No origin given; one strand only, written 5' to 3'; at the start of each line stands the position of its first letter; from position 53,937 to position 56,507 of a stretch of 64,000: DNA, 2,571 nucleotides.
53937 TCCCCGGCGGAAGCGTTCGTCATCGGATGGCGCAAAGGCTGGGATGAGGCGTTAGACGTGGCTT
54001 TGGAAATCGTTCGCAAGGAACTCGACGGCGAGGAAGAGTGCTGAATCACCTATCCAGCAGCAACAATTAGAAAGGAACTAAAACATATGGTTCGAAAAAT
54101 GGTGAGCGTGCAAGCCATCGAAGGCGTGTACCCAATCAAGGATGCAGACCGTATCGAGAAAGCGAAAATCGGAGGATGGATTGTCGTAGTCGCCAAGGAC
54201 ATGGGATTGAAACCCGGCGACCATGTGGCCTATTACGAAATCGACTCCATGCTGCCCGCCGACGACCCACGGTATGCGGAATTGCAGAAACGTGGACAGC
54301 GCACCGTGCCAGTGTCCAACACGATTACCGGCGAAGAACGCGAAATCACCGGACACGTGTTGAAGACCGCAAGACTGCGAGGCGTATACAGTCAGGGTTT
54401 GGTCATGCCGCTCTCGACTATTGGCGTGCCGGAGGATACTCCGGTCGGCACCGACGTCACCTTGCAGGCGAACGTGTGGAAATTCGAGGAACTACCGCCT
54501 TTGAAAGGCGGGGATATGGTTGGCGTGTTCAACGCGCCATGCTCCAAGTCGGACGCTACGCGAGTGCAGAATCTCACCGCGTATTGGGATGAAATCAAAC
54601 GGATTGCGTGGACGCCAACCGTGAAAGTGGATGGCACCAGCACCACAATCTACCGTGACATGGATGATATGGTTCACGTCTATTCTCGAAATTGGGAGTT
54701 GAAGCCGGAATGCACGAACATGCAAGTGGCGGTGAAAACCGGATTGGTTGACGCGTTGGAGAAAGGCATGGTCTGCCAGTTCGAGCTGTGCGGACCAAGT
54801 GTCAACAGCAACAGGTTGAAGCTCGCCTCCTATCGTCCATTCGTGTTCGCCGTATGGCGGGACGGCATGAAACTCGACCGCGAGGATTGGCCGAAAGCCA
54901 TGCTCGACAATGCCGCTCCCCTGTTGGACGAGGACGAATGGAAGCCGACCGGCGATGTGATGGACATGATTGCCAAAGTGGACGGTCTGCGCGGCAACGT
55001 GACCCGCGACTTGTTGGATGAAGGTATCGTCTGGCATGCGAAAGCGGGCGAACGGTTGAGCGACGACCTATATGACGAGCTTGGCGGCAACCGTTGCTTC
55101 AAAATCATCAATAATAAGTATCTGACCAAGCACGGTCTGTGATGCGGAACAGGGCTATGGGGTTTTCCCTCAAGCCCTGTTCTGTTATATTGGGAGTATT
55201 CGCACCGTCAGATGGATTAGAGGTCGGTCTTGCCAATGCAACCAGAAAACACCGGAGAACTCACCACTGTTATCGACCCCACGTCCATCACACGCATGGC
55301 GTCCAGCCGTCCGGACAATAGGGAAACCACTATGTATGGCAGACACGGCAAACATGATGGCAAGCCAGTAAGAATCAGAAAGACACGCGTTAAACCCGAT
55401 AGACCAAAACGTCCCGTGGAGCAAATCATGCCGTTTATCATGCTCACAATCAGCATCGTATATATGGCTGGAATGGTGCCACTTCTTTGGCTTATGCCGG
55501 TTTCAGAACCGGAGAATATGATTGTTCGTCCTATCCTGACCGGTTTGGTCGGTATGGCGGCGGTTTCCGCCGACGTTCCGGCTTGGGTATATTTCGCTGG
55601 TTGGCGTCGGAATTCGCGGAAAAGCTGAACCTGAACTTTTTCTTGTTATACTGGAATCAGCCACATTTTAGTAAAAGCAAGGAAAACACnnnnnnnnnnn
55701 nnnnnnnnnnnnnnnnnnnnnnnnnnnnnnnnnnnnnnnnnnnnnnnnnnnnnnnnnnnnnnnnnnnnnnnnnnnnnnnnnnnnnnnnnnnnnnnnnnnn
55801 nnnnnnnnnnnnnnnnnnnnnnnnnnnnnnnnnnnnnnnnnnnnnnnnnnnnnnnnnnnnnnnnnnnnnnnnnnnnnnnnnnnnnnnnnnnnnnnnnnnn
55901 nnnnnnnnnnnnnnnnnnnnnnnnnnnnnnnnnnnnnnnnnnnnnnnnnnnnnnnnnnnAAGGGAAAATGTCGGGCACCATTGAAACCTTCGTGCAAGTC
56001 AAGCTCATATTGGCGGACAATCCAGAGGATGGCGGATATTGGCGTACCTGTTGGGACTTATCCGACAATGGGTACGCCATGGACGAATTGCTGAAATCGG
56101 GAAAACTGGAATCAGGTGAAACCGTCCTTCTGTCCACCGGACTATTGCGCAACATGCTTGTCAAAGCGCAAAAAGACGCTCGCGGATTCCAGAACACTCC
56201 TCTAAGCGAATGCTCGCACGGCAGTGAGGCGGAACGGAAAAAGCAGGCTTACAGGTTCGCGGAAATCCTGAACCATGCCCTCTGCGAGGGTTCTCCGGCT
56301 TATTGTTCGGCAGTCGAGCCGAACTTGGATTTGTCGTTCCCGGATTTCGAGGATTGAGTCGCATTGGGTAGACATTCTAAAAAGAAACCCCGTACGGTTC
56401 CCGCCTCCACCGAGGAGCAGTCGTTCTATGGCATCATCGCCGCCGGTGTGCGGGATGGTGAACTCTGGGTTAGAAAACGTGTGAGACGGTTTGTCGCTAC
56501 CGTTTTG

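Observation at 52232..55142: RNA ligase with a HAD phosphatase-like gene and a Lar-like gene: a possible RNA-repair (anti-anticodon-nuclease) module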

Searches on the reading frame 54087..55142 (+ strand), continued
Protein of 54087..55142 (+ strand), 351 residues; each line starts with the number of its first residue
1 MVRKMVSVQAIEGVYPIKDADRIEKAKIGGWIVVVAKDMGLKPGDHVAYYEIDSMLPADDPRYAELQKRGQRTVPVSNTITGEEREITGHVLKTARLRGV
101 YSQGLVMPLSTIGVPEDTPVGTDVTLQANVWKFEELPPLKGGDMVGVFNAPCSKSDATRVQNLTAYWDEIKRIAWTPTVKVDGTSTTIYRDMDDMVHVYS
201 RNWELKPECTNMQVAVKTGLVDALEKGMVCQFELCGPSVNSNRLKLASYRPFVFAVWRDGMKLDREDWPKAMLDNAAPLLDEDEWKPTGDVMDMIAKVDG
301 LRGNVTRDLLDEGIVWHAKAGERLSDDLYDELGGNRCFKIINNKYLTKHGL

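Call 94: get_annotated_region(hit=H70, flank=5000)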
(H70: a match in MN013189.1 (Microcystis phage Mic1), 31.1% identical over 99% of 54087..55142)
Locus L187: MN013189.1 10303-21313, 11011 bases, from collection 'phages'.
description: Microcystis phage Mic1, complete genome.
organism: Microcystis phage Mic1 (NCBI taxid 2587456)
taxonomy: Viruses; Duplodnaviria; Heunggongvirae; Uroviricota; Caudoviricetes
host: Cyanobacteria; source: Water samples; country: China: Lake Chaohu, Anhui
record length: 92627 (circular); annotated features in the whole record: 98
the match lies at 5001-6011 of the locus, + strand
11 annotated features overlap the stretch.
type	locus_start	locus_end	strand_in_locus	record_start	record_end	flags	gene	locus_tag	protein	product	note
CDS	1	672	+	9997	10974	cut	-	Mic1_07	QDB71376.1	hypothetical protein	-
CDS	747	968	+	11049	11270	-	-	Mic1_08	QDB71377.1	hypothetical protein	-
CDS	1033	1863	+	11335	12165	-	-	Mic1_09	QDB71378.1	DUF3380 domain-containing protein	-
CDS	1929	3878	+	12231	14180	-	-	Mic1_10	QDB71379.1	DNA primase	Primase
CDS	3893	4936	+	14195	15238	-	-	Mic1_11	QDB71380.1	hypothetical protein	-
CDS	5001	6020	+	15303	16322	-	-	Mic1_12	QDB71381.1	RNA ligase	-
CDS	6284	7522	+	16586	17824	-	-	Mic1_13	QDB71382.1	ATP-binding protein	-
CDS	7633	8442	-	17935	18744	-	-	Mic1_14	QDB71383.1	DNA adenine methylase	-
CDS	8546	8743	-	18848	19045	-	-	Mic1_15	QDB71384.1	hypothetical protein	-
CDS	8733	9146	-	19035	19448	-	-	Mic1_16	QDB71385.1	receptor-binding protein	-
CDS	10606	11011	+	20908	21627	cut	-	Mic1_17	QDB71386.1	antirepressor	Prophage antirepressor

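Call 95: get_annotated_region(hit=H9, flank=7000)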
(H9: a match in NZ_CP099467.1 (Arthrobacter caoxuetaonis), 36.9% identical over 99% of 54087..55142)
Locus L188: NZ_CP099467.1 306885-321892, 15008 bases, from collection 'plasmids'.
description: Arthrobacter caoxuetaonis strain zg-Y453 plasmid unnamed, complete sequence
organism: Arthrobacter caoxuetaonis (NCBI taxid 2886935)
taxonomy: Bacteria; Actinomycetota; Actinomycetes; Micrococcales; Micrococcaceae; Arthrobacter; Arthrobacter caoxuetaonis
host: -; source: single cell,faeces,Qinghai,China; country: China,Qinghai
typing (MOB-suite, as given by PLSDB): non-mobilizable
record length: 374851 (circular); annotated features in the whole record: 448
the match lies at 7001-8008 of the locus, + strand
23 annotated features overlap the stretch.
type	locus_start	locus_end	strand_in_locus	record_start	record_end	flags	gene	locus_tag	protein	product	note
CDS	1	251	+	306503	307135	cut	-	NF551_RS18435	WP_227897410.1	hypothetical protein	-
CDS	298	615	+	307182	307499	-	-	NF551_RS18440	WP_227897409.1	hypothetical protein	-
CDS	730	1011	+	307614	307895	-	-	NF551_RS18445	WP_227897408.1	hypothetical protein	-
CDS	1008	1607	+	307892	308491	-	-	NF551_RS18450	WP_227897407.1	hypothetical protein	-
CDS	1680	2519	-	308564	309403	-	-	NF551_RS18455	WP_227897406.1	hypothetical protein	-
CDS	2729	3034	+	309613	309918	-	-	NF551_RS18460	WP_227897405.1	hypothetical protein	-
CDS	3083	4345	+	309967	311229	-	-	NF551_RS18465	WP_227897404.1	hypothetical protein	-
CDS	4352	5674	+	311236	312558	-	-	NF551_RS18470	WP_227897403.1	hypothetical protein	-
CDS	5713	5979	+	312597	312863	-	-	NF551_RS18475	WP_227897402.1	helix-turn-helix transcriptional regulator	-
CDS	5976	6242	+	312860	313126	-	-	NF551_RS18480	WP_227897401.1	helix-turn-helix transcriptional regulator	-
CDS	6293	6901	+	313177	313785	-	-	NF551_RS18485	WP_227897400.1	hypothetical protein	-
CDS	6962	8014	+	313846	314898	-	-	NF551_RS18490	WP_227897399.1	RNA ligase (ATP)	-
CDS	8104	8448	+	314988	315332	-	-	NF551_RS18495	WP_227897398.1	hypothetical protein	-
CDS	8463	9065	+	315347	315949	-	-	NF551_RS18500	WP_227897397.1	hypothetical protein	-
CDS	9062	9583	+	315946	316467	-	-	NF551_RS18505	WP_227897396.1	hypothetical protein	-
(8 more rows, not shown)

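Call 96: get_annotated_region(hit=H6, flank=7000)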
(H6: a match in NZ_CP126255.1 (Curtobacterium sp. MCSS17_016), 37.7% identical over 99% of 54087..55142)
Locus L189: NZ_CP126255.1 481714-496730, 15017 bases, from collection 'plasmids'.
description: Curtobacterium sp. MCSS17_016 plasmid pS16, complete sequence
organism: Curtobacterium sp. MCSS17_016 (NCBI taxid 2175644)
taxonomy: Bacteria; Actinomycetota; Actinomycetes; Micrococcales; Microbacteriaceae; Curtobacterium; Curtobacterium sp. MCSS17 016
host: -; source: -; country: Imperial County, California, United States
typing (MOB-suite, as given by PLSDB): non-mobilizable
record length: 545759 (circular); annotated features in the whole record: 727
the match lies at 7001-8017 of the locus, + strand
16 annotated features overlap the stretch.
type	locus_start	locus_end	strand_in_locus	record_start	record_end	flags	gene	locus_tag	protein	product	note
CDS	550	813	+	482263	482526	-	-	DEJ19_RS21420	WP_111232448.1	hypothetical protein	-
CDS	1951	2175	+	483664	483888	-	-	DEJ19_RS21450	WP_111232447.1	DUF3039 domain-containing protein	-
CDS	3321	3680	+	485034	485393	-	-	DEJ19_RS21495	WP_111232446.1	hypothetical protein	-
CDS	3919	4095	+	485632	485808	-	-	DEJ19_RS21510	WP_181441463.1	hypothetical protein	-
CDS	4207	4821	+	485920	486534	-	-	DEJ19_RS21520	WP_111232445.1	hypothetical protein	-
CDS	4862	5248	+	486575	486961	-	-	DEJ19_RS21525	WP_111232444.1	hypothetical protein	-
CDS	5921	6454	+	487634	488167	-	-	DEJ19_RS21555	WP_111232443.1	HAD domain-containing protein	-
CDS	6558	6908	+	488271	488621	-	-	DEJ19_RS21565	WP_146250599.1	hypothetical protein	-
CDS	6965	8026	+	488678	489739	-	-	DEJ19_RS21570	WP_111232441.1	RNA ligase (ATP)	-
CDS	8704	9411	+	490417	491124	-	-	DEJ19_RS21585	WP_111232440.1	hypothetical protein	-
CDS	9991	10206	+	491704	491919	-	-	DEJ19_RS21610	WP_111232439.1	hypothetical protein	-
CDS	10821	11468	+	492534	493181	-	-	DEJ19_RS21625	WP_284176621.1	hypothetical protein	-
CDS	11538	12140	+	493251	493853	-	-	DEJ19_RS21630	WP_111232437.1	hypothetical protein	-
CDS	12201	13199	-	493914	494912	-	-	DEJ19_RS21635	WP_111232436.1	hypothetical protein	-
CDS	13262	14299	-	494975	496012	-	-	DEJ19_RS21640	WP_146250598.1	hypothetical protein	-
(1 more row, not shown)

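Call 97: get_annotated_region(hit=H11, flank=7000)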
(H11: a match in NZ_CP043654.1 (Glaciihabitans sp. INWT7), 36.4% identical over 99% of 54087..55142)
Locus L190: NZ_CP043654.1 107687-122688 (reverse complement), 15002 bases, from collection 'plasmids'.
description: Glaciihabitans sp. INWT7 plasmid unnamed1, complete sequence
organism: Glaciihabitans sp. INWT7 (NCBI taxid 2596912)
taxonomy: Bacteria; Actinomycetota; Actinomycetes; Micrococcales; Microbacteriaceae; Glaciihabitans; Glaciihabitans sp. INWT7
host: -; source: pure culture,soil; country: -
typing (MOB-suite, as given by PLSDB): non-mobilizable
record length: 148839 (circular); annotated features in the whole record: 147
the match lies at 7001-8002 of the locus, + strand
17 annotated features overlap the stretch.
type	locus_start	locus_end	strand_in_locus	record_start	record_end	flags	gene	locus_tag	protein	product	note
CDS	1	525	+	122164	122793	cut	-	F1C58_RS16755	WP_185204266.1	DUF4190 domain-containing protein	-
CDS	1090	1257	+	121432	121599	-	-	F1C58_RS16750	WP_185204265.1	hypothetical protein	-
CDS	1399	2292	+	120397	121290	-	-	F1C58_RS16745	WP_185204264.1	hypothetical protein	-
CDS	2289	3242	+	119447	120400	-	-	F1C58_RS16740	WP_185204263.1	FAD-dependent oxidoreductase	-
CDS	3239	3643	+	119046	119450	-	-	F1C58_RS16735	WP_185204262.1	hypothetical protein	-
CDS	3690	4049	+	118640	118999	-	-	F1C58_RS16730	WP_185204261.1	hypothetical protein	-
CDS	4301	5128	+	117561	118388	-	-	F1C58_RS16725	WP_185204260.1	hypothetical protein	-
CDS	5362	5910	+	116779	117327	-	-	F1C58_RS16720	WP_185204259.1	hypothetical protein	-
CDS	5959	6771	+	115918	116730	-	-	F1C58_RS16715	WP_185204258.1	hypothetical protein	-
CDS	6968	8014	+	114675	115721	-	-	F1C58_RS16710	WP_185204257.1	RNA ligase (ATP)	-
CDS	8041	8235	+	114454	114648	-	-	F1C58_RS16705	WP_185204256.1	hypothetical protein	-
CDS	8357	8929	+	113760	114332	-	-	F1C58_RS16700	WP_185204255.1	hypothetical protein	-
CDS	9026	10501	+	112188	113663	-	-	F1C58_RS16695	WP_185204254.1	BspA family leucine-rich repeat surface protein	-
CDS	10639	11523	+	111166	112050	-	-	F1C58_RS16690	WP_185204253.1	hypothetical protein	-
CDS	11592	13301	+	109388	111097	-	-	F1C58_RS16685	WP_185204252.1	FtsK/SpoIIIE domain-containing protein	-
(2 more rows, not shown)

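Call 99: search_protein_families(library=pfam, proteins=[L189:5921-6454:+, L189:6558-6908:+, L188:6293-6901:+, L188:8463-9065:+, L190:5959-6771:+, L190:8357-8929:+, L099:4400-5005:+, L185:4539-4979:+, L189:4207-4821:+, L188:13323-13907:+], max_evalue=0.01)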
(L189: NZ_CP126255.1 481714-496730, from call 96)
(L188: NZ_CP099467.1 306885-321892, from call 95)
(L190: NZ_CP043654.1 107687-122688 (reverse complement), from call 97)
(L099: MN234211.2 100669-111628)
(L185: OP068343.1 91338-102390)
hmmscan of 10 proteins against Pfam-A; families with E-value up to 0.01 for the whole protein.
L189:5921-6454:+ (177 aa): 1 family
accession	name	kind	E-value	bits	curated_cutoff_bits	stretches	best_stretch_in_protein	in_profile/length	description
PF18143.6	HAD_SAK_2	-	3.5e-11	44.1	27.5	1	5-166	1-139/139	HAD domain in Swiss Army Knife RNA repair proteins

L189:6558-6908:+ (116 aa): 0 families

L188:6293-6901:+ (202 aa): 1 family
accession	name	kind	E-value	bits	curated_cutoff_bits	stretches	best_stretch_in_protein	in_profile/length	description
PF23913.1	DUF7255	-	2.3e-38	131.8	27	1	41-181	1-154/156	Family of unknown function (DUF7255)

L188:8463-9065:+ (200 aa): 0 families

L190:5959-6771:+ (270 aa): 0 families

L190:8357-8929:+ (190 aa): 0 families

L099:4400-5005:+ (201 aa): 0 families

L185:4539-4979:+ (146 aa): 1 family
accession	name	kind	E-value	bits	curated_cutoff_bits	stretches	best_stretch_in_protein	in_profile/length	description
PF03013.19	Pyr_excise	-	4e-16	59.6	23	1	1-80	1-77/81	Pyrimidine dimer DNA glycosylase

L189:4207-4821:+ (204 aa): 0 families

L188:13323-13907:+ (194 aa): 2 families
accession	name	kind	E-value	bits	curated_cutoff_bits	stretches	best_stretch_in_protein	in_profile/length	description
PF00929.31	RNase_T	-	8.4e-12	46.4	24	1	9-182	1-163/164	Exonuclease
PF16473.11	Rv2179c-like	-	0.0084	16.3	27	0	115-180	102-170/177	3'-5' exoribonuclease Rv2179c-like domain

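Call 104: find_related_loci(query=A2, collection=viral_contigs, flank=6000)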
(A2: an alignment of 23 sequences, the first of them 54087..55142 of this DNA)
Query A2 (351 aa) in viral_contigs; peptide patterns used: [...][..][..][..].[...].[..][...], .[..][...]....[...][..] (x = any residue, [..] = any of these).
306 stretches matched a pattern; 262 encode a relative of the query (tblastn E <= 1e-3); the best 80 are kept; 80 distinct loci.
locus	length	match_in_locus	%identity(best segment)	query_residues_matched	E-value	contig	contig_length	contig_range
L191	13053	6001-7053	96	1-351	0e+0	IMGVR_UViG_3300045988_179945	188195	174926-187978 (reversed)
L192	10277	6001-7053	95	1-351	0e+0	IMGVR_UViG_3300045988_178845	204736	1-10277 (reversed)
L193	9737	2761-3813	95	1-351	0e+0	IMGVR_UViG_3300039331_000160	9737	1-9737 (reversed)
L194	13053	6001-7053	95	1-351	0e+0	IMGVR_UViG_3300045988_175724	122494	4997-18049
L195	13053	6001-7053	95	1-351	0e+0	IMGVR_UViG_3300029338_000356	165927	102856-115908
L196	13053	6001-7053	95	1-351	0e+0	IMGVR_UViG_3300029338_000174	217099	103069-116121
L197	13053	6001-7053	95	1-351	0e+0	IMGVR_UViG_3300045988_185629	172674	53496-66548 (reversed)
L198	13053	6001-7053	95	1-351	0e+0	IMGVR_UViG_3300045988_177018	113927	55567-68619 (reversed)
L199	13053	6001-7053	93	1-351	0e+0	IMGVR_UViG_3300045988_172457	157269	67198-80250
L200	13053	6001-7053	93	1-351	0e+0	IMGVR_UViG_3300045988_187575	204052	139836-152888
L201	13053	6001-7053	93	1-351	0e+0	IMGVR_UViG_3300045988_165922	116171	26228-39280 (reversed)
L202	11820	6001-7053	92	1-351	0e+0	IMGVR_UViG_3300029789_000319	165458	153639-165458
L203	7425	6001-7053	92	1-351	0e+0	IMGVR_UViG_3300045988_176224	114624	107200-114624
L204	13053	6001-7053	92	1-351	0e+0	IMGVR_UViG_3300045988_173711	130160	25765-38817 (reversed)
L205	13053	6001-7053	92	1-351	0e+0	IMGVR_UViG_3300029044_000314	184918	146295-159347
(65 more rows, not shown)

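Call 108: search_protein_families(library=pfam, proteins=[L194:5052-5939:+, L194:7350-8348:+, L194:4771-5043:+, L194:8365-8865:+, L194:7087-7353:+, L087:9006-9386:+, L087:9391-9768:+, L087:9786-9995:+, L087:12165-12764:+, L087:13484-14344:+], max_evalue=0.01)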
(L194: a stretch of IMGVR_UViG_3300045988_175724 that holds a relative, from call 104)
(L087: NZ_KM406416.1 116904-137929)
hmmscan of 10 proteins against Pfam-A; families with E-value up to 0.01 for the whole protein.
L194:5052-5939:+ (295 aa): 1 family
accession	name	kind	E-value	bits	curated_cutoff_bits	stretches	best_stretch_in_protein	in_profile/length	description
PF15597.11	Imm59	-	0.0053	17.6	26.9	0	152-194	7-48/100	Immunity protein 59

L194:7350-8348:+ (332 aa): 2 families
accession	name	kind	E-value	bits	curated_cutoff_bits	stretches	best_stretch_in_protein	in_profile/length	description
PF14243.11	R2K_3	-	6.2e-05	23.7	26.3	1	181-314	65-168/169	ATP-grasp domain, R2K clade family 3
PF18299.6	R2K_2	-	0.00032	21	26.2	1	174-311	47-144/147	ATP-grasp domain, R2K clade family 2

L194:4771-5043:+ (90 aa): 0 families

L194:8365-8865:+ (166 aa): 0 families

L194:7087-7353:+ (88 aa): 0 families

L087:9006-9386:+ (126 aa): 0 families

L087:9391-9768:+ (125 aa): 0 families

L087:9786-9995:+ (69 aa): 0 families

L087:12165-12764:+ (199 aa): 1 family
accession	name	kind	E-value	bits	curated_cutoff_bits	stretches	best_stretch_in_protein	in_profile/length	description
PF04266.20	ASCH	-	1.3e-07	32.7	21.2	1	14-61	3-52/103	ASCH domain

L087:13484-14344:+ (286 aa): 0 families

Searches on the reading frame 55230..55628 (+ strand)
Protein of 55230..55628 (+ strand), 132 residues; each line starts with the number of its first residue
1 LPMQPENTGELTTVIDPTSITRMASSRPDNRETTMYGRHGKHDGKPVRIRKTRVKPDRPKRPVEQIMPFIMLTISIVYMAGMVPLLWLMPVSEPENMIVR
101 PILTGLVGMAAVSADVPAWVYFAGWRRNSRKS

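Call 3: search_protein_families(library=pfam, proteins=[window:55230-55628:+], max_evalue=0.1)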
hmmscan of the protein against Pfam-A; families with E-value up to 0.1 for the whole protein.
window:55230-55628:+ (132 aa): 1 family
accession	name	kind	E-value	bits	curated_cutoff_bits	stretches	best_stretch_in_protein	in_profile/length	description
PF10355.14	Ytp1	-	0.04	13.6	25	1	52-111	208-265/276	Protein YTP1-like, C-terminal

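Call 18: search_protein_families(library=phrogs, proteins=[window:55230-55628:+], max_evalue=0.01)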
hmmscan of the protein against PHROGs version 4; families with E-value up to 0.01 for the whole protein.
window:55230-55628:+ (132 aa): 0 families

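Call 85: search_protein_families(library=padloc, proteins=[window:55230-55628:+], max_evalue=0.001)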
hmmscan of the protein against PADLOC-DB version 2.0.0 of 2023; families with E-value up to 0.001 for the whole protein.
window:55230-55628:+ (132 aa): 0 families

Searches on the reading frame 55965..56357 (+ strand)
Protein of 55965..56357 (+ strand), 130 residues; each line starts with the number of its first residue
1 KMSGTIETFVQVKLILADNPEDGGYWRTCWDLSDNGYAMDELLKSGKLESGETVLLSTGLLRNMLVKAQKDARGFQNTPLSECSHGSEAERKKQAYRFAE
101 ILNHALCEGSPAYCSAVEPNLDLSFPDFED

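Call 3: search_protein_families(library=pfam, proteins=[window:55965-56357:+], max_evalue=0.1)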
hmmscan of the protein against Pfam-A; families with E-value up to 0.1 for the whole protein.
window:55965-56357:+ (130 aa): 1 family
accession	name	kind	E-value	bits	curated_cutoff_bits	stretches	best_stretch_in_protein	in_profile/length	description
PF03470.19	zf-XS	-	0.038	14.7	22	0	90-109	6-25/43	XS zinc finger domain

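Call 18: search_protein_families(library=phrogs, proteins=[window:55965-56357:+], max_evalue=0.01)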
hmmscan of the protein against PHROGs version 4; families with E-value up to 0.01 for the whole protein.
window:55965-56357:+ (130 aa): 0 families
